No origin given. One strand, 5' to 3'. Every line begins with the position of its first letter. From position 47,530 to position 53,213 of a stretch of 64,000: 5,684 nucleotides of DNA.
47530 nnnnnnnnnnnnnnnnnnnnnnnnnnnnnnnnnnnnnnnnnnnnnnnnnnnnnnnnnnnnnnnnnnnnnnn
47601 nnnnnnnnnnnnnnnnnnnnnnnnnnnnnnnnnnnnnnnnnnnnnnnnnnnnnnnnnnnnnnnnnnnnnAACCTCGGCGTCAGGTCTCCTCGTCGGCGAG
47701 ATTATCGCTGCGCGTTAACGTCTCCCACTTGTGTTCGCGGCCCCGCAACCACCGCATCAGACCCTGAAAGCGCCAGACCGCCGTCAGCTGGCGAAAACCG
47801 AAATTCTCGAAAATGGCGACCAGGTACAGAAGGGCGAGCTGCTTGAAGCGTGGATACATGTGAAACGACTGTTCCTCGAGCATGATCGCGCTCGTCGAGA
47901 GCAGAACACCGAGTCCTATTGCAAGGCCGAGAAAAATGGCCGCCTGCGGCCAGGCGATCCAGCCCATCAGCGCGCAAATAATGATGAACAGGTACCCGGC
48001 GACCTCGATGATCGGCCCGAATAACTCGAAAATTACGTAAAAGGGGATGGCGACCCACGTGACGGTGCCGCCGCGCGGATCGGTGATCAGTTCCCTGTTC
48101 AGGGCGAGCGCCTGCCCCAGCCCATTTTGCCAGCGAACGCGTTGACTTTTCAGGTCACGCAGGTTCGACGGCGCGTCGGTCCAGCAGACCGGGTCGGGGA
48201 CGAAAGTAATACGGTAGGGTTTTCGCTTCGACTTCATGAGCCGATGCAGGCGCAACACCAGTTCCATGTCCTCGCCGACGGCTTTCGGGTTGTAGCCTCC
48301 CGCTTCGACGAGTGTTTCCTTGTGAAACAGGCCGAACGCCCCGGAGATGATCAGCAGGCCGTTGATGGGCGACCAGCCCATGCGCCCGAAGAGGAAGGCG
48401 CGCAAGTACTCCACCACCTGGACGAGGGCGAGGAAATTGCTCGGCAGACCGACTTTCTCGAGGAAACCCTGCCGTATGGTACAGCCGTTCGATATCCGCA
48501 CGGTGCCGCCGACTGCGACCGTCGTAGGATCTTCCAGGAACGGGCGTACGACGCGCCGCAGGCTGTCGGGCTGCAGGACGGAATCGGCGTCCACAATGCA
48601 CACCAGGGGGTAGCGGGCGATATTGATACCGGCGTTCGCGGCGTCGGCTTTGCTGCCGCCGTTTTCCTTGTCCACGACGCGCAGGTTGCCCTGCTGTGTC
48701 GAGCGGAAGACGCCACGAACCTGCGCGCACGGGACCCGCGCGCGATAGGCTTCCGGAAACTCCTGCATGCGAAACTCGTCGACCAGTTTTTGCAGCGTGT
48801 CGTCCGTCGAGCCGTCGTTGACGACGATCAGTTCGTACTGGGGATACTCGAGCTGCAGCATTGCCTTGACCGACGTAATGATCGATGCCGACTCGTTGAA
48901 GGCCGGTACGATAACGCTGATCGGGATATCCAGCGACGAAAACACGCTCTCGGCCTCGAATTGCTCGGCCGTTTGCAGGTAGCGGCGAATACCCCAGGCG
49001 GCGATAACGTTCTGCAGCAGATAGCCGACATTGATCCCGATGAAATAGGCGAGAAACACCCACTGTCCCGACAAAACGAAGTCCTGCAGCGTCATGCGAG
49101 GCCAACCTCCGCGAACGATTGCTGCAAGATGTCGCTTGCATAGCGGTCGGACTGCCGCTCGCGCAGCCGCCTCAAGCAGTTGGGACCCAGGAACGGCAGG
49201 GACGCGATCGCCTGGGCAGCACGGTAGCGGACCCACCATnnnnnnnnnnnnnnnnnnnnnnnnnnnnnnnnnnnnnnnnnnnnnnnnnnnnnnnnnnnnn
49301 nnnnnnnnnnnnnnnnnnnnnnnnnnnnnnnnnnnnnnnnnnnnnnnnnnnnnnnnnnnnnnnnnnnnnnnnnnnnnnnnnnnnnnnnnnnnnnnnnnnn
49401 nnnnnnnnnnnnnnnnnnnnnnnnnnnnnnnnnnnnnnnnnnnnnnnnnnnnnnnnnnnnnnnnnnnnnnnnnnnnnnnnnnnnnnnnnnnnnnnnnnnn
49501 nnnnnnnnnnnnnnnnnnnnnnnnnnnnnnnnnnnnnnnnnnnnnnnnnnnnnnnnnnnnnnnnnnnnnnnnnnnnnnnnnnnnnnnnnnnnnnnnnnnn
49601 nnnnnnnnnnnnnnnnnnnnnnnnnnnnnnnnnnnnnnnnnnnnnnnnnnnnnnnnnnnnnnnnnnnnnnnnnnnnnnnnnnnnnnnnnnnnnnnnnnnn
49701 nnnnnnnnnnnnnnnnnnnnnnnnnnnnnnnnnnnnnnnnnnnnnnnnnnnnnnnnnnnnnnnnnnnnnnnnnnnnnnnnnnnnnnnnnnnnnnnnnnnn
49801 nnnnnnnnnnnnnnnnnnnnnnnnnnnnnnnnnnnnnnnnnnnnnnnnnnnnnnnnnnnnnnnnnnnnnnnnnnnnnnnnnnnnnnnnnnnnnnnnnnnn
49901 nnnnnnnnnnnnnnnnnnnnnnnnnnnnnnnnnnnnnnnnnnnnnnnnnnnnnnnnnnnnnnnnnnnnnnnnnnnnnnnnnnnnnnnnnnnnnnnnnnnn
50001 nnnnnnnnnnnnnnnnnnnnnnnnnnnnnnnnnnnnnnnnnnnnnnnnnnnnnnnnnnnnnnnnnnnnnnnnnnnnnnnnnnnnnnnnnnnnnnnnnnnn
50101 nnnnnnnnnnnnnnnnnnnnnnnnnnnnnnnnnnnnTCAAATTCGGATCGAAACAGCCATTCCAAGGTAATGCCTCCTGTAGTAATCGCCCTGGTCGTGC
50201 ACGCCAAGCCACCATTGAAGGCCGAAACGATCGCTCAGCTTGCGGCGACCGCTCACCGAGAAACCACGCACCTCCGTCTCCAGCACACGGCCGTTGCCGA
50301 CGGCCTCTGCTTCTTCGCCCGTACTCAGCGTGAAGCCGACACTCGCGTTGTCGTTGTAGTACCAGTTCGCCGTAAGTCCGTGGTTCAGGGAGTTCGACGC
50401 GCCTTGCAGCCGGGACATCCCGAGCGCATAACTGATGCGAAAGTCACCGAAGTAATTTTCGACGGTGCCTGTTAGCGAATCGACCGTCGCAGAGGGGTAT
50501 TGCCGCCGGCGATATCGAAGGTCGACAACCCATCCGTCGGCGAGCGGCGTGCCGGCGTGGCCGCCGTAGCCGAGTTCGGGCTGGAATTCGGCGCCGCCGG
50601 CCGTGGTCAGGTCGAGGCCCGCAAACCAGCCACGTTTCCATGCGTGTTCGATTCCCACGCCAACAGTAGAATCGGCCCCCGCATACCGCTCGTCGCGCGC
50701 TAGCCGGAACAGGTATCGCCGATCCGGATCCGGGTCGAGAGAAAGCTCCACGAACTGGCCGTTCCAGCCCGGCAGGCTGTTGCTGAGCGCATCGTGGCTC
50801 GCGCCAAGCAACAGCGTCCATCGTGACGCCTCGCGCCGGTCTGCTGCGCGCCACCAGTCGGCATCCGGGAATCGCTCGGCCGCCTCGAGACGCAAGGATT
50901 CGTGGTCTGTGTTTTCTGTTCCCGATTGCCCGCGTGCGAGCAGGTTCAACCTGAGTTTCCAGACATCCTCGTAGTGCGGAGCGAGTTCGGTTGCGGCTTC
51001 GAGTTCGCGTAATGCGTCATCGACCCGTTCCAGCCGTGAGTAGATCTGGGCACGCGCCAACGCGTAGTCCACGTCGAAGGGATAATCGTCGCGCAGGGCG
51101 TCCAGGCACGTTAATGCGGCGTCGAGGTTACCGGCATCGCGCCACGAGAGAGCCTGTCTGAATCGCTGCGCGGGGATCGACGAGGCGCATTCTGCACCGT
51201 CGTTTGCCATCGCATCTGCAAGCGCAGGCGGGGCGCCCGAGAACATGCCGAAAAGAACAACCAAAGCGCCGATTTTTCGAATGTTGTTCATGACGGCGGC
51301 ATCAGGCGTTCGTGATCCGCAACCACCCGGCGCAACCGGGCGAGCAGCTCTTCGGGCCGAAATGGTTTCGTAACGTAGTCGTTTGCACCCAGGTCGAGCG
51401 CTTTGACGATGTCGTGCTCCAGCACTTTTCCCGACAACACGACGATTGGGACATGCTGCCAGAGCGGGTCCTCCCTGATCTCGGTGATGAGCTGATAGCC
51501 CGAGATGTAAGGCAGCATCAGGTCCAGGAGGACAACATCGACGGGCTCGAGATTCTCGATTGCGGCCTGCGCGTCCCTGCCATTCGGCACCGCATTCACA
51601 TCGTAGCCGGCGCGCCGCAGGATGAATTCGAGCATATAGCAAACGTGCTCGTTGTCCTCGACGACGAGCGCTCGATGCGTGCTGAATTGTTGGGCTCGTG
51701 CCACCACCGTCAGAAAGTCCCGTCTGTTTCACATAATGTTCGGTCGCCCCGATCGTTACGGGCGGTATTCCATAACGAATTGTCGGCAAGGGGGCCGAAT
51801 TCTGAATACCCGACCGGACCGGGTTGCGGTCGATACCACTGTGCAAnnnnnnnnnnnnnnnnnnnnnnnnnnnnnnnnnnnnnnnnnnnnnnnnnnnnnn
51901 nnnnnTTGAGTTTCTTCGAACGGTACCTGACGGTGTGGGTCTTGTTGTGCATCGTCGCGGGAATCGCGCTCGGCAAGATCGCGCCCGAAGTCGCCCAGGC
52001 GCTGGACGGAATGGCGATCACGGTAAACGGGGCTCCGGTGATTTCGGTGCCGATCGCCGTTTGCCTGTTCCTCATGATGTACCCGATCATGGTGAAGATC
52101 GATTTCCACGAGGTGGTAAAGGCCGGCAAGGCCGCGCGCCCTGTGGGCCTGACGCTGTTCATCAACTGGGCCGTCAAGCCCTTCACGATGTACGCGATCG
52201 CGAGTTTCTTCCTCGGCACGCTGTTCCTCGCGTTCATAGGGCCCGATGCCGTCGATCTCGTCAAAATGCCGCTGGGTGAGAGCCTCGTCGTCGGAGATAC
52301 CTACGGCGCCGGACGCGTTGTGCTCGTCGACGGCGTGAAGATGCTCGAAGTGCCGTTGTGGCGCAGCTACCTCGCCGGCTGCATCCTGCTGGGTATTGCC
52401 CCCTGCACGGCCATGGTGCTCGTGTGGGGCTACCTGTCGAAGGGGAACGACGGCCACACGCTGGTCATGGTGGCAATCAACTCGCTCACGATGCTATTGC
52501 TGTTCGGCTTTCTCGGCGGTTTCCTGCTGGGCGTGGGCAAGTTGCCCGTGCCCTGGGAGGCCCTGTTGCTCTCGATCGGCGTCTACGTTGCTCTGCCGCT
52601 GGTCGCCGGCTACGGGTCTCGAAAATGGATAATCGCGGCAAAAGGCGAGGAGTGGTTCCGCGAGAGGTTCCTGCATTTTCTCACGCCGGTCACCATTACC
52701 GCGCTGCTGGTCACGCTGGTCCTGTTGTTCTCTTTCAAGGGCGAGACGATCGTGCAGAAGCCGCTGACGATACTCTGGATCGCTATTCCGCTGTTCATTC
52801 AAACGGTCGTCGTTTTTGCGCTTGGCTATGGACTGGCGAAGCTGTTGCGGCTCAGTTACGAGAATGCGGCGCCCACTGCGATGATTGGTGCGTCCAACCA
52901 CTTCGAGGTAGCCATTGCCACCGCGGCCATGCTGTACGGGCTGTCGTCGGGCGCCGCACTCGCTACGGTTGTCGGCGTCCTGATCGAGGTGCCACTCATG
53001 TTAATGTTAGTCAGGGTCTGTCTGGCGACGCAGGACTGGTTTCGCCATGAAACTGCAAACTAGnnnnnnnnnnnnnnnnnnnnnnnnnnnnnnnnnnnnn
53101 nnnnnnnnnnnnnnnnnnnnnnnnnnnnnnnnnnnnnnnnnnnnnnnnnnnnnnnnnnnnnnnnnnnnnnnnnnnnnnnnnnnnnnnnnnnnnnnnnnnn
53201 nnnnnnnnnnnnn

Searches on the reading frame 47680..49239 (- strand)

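Call 7: search_protein_families(library=pfam, proteins=[window:47680-49239:-], max_evalue=0.01)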
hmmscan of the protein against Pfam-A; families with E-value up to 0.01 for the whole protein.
window:47680-49239:- (519 aa): 6 families
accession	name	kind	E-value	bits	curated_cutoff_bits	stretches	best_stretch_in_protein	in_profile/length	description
PF13641.12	Glyco_tranf_2_3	-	6.6e-25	88.9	27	1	107-373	3-230/230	Glycosyltransferase like family 2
PF00535.33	Glycos_transf_2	-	9.7e-24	84.6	23.3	1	108-253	1-122/168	Glycosyl transferase family 2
PF13632.12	Glyco_trans_2_3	-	2e-17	64.1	27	1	213-427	2-194/198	Glycosyl transferase family group 2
PF03142.21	Chitin_synth_2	-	3.9e-14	52.6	27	2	332-493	332-486/527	Chitin synthase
PF13506.12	Glyco_transf_21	-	8.4e-08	32.3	21.7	1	197-371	18-173/174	Glycosyl transferase family 21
PF10111.15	Glyco_tranf_2_2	-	1.3e-05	25.3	27.3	0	108-152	1-47/276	Glycosyltransferase like family 2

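Call 59: search_protein_families(library=ncbifam, proteins=[window:47680-49239:-], max_evalue=0.0001)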
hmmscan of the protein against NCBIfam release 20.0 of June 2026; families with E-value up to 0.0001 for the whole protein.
window:47680-49239:- (519 aa): 15 families
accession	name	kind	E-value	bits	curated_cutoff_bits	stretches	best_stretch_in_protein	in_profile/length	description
TIGR03937.1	PgaC_IcaA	equivalog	1.6e-36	126.1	422.3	2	182-387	98-283/407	poly-beta-1,6-N-acetyl-D-glucosamine synthase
TIGR03111.1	glyc2_xrt_Gpos1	hypoth_equivalog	4.5e-26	91.6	363.95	1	104-373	47-285/439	TIGR03111 family XrtG-associated glycosyltransferase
TIGR03030.1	CelA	equivalog_domain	9.3e-15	53.7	699.1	2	61-239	94-258/714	UDP-forming cellulose synthase catalytic subunit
NF041875.1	EPS_EpsD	equivalog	1.2e-14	54.5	370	1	107-245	1-115/325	exopolysaccharide biosynthesis glycosyltransferase EpsD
TIGR04283.1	glyco_like_mftF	equivalog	4.2e-14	52.7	182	1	107-243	1-105/221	TIGR04283 family arsenosugar biosynthesis glycosyltransferase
NF007482.0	PRK10073.1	equivalog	2.8e-11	43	423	1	107-157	8-57/334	glycosyltransferase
TIGR03965.1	mycofact_glyco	equivalog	2.4e-10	39.9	280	0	180-247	125-191/467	mycofactocin biosynthesis glycosyltransferase MftF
NF053846.1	glyco_with_XrtP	equivalog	6.5e-10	38.3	520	1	109-434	45-357/440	XrtP-associated glycosyltransferase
NF047683.1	TeichurnBiosyTuaG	equivalog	2e-09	37.4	400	1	107-153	8-54/252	teichuronic acid biosynthesis protein TuaG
TIGR04242.1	nodulat_NodC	equivalog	1.5e-07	30.7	550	0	105-157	48-103/395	chitooligosaccharide synthase NodC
TIGR03469.1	HpnB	hypoth_equivalog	9e-07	28.2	379.25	1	105-237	44-163/386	hopene-associated glycosyltransferase HpnB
NF038299.1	EPS_HpsN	equivalog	1.7e-06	27.3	425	0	107-181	3-81/317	hormogonium polysaccharide biosynthesis glycosyltransferase HpsN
NF010496.0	PRK13915.1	equivalog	8.3e-06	25.1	262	0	103-150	29-79/307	glucosyl-3-phosphoglycerate synthase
TIGR04182.1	glyco_TIGR04182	equivalog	4.1e-05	23.1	325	0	107-150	2-43/293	S-layer glycoprotein N-glycosyltransferase AglJ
NF041394.1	GtaseAglG_Halo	equivalog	9.7e-05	21.8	440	0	185-274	60-140/304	glucosyl-dolichyl phosphate glucuronosyltransferase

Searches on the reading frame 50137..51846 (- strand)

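Call 31: search_protein_families(library=pfam, proteins=[window:50137-51846:-], max_evalue=0.001)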
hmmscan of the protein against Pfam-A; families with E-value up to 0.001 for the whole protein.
window:50137-51846:- (569 aa): 5 families
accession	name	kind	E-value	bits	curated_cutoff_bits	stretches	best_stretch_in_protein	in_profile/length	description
PF19413.5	YaiO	-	1.1e-12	48.7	23.9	1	345-514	4-172/173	YaiO membrane beta barrel domain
PF13432.12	TPR_16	-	3.2e-05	24.7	32.7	1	230-291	2-63/65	Tetratricopeptide repeat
PF07719.23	TPR_2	-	6.8e-05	23.1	27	0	263-292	5-34/34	Tetratricopeptide repeat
PF14559.12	TPR_19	-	0.00088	20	25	1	237-299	3-65/68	Tetratricopeptide repeat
PF13428.12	TPR_14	-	0.00094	20.1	23.5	1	261-299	3-41/44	Tetratricopeptide repeat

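Call 59: search_protein_families(library=ncbifam, proteins=[window:50137-51846:-], max_evalue=0.0001)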
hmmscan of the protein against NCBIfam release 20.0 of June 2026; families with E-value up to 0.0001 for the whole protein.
window:50137-51846:- (569 aa): 1 family
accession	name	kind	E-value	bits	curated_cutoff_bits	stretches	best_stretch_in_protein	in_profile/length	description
TIGR04390.1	OMP_YaiO_dom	domain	8.1e-30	104.5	32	1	343-568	1-229/230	YaiO family outer membrane beta-barrel protein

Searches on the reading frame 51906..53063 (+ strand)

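Call 31: search_protein_families(library=pfam, proteins=[window:51906-53063:+], max_evalue=0.001)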
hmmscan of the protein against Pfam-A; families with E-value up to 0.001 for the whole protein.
window:51906-53063:+ (385 aa): 2 families
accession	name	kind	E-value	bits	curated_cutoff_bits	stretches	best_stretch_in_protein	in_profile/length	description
PF01758.21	SBF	-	9.3e-38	130.3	24.3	1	52-284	2-190/191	Sodium Bile acid symporter family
PF13593.11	SBF_like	-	3e-07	30.5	25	1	11-361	2-297/313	SBF-like CPA transporter family (DUF4137)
